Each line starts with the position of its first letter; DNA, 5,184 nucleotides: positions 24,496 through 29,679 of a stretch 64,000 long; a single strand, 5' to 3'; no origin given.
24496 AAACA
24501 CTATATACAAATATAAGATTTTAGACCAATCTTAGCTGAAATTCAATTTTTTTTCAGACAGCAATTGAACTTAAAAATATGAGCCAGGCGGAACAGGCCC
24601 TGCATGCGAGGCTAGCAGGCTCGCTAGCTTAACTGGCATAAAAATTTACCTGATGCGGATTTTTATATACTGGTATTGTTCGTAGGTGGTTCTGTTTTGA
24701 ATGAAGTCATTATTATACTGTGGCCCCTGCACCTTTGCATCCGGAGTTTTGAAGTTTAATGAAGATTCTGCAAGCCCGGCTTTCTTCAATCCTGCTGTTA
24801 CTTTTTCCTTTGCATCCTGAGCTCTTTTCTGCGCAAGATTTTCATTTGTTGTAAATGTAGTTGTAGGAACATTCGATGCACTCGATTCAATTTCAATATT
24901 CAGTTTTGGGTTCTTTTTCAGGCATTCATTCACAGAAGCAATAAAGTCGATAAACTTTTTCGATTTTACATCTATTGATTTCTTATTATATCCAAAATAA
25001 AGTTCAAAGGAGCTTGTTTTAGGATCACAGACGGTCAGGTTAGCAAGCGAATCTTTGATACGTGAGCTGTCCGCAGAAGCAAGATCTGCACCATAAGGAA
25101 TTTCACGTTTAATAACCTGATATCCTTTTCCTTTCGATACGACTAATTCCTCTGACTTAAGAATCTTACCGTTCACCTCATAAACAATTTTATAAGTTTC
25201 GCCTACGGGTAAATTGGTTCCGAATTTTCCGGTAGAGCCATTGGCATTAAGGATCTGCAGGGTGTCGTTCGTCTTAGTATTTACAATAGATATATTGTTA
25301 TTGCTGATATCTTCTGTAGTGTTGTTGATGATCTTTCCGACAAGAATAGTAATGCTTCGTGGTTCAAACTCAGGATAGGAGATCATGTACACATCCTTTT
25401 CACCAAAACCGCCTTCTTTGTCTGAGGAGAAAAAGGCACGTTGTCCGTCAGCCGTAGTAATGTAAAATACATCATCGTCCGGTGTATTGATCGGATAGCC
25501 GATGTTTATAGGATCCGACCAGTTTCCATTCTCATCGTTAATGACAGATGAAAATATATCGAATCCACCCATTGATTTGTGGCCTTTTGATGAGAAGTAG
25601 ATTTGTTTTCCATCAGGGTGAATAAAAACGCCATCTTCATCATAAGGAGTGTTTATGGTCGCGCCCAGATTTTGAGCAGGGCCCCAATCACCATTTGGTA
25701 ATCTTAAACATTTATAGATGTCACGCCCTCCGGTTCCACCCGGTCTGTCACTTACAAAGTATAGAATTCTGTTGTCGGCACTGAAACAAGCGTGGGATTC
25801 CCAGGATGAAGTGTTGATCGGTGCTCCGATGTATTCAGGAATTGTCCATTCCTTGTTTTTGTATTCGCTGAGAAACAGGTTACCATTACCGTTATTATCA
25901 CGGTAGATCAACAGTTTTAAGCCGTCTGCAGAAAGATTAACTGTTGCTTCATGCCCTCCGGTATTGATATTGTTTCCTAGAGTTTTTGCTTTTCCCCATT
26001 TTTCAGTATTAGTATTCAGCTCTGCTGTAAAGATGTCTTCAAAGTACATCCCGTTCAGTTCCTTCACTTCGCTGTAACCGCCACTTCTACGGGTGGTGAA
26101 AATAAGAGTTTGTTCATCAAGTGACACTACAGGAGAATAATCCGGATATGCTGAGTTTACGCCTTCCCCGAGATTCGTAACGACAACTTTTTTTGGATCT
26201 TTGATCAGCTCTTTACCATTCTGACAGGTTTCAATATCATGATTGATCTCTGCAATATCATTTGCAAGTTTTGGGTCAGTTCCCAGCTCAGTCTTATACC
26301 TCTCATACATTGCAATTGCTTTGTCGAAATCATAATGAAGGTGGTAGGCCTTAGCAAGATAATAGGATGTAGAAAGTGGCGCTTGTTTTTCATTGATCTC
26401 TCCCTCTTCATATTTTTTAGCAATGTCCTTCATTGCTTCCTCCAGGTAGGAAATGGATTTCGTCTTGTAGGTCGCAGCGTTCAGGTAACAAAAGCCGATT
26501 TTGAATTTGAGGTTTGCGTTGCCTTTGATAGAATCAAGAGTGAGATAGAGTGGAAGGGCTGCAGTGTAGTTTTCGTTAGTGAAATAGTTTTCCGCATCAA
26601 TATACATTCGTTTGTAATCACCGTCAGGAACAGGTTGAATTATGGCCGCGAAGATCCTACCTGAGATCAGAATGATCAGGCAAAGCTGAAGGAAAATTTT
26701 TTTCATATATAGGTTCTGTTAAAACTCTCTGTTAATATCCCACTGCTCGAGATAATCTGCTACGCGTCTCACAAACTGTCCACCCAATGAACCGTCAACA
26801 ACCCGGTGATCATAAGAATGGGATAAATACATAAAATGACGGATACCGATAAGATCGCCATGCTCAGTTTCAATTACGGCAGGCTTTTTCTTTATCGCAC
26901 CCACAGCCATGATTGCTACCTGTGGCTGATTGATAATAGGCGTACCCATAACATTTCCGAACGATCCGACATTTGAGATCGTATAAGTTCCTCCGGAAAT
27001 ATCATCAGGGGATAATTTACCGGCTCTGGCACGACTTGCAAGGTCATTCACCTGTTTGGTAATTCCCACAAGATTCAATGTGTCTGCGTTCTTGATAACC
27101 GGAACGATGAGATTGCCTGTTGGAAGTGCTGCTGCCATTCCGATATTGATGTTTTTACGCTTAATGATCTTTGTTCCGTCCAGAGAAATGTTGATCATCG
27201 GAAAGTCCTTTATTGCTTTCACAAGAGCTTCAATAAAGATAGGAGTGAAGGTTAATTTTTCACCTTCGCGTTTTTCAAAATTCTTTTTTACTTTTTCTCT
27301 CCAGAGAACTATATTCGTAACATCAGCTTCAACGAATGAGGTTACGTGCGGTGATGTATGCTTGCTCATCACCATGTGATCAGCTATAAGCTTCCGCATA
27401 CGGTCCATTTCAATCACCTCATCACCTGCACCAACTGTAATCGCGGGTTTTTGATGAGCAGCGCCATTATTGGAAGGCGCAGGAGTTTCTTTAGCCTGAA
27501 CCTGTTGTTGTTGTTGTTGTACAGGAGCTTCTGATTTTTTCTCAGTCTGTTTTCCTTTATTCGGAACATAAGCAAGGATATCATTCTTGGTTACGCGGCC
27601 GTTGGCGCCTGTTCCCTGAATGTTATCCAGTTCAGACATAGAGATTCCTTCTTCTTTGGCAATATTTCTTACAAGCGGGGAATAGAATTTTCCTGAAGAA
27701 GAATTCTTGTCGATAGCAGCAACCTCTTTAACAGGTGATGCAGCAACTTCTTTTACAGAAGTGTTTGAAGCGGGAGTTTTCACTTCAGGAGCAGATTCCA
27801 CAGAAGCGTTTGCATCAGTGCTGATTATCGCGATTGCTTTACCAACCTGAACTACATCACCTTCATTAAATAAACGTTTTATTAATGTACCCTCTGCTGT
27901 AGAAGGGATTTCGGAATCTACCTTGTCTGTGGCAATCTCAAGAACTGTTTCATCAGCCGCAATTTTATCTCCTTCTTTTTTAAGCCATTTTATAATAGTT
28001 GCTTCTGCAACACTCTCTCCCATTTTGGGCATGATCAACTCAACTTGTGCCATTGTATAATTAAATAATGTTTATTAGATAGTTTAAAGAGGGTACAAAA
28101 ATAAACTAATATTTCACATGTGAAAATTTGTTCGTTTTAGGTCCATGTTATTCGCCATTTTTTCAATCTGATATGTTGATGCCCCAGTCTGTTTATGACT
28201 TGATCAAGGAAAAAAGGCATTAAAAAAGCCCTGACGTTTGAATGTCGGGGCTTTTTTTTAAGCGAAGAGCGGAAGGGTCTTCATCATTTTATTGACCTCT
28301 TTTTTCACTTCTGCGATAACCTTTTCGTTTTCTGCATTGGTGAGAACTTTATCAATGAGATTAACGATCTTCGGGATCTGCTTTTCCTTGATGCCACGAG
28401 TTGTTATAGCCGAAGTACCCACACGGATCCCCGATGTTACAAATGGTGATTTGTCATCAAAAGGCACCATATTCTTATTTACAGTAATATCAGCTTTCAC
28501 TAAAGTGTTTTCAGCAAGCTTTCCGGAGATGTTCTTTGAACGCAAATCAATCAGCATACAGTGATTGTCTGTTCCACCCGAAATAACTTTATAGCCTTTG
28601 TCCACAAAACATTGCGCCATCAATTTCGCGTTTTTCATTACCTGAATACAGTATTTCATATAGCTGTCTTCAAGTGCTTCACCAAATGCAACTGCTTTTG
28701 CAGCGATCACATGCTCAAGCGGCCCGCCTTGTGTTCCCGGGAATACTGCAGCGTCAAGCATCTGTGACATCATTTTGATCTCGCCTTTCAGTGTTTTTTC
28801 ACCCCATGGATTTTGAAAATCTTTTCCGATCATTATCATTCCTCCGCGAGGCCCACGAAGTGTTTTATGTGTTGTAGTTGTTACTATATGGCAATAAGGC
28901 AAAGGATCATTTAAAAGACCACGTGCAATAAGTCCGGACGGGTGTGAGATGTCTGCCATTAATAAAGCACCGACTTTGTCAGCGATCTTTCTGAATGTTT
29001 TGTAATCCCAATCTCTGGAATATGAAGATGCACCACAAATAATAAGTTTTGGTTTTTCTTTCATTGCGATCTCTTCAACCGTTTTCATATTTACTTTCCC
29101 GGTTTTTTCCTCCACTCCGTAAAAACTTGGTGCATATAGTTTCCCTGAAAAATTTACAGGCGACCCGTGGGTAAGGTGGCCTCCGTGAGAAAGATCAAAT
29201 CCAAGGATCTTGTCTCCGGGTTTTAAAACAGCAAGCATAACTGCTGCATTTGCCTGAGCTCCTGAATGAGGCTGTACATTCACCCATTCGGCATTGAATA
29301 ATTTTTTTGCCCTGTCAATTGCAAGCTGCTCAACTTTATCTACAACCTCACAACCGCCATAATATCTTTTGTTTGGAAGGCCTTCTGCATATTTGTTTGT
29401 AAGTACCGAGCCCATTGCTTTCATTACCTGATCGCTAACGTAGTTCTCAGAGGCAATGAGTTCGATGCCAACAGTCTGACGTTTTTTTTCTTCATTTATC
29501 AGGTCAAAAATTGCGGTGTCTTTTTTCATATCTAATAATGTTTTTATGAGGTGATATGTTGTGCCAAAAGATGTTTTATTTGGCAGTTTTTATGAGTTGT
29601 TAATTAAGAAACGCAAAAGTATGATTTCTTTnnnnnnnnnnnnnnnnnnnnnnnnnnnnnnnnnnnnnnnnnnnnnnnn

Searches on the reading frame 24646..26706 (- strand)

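Call 28: search_protein_families(library=pfam, proteins=[window:24646-26706:-], max_evalue=0.001)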
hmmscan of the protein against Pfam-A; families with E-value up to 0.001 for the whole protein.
window:24646-26706:- (686 aa): 2 families
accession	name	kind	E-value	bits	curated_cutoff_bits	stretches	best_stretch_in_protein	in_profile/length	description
PF07676.18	PD40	-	6.8e-24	83.7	20.9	2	351-385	5-37/38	WD40-like Beta Propeller Repeat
PF00691.25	OmpA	-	0.00022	22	27.2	1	570-637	1-65/98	OmpA family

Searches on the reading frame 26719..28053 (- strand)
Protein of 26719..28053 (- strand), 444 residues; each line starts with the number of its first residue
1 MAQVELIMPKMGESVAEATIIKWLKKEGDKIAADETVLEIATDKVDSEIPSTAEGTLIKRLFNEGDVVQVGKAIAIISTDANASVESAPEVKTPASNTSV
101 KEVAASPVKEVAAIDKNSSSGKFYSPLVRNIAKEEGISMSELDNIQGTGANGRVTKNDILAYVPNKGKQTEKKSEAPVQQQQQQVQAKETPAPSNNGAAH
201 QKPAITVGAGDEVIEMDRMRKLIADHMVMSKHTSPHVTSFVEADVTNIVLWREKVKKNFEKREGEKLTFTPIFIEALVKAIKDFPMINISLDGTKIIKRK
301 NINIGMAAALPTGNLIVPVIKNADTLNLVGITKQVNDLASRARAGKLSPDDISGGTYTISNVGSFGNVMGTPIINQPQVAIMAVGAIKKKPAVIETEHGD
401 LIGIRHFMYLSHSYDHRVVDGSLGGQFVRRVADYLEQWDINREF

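Call 28: search_protein_families(library=pfam, proteins=[window:26719-28053:-], max_evalue=0.001)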
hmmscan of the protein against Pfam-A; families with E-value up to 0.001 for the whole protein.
window:26719-28053:- (444 aa): 3 families
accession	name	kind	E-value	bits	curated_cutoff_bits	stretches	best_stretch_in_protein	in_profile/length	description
PF00198.28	2-oxoacid_dh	-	1.2e-79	267.5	23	1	211-438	4-227/232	2-oxoacid dehydrogenases acyltransferase (catalytic domain)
PF00364.28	Biotin_lipoyl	-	1.3e-17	63.8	22.1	1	5-77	2-73/73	Biotin-requiring enzyme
PF02817.22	E3_binding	-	2.3e-12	47.3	23.7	1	123-160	2-36/36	e3 binding domain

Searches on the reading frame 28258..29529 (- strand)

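Call 28: search_protein_families(library=pfam, proteins=[window:28258-29529:-], max_evalue=0.001)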
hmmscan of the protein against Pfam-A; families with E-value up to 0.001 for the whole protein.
window:28258-29529:- (423 aa): 2 families
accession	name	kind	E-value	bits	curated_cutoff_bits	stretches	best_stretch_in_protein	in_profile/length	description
PF00464.25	SHMT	-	4.1e-162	539.8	27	1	2-392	3-399/399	Serine hydroxymethyltransferase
PF00155.27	Aminotran_1_2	-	0.00042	20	19.7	1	55-234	36-233/361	Aminotransferase class I and II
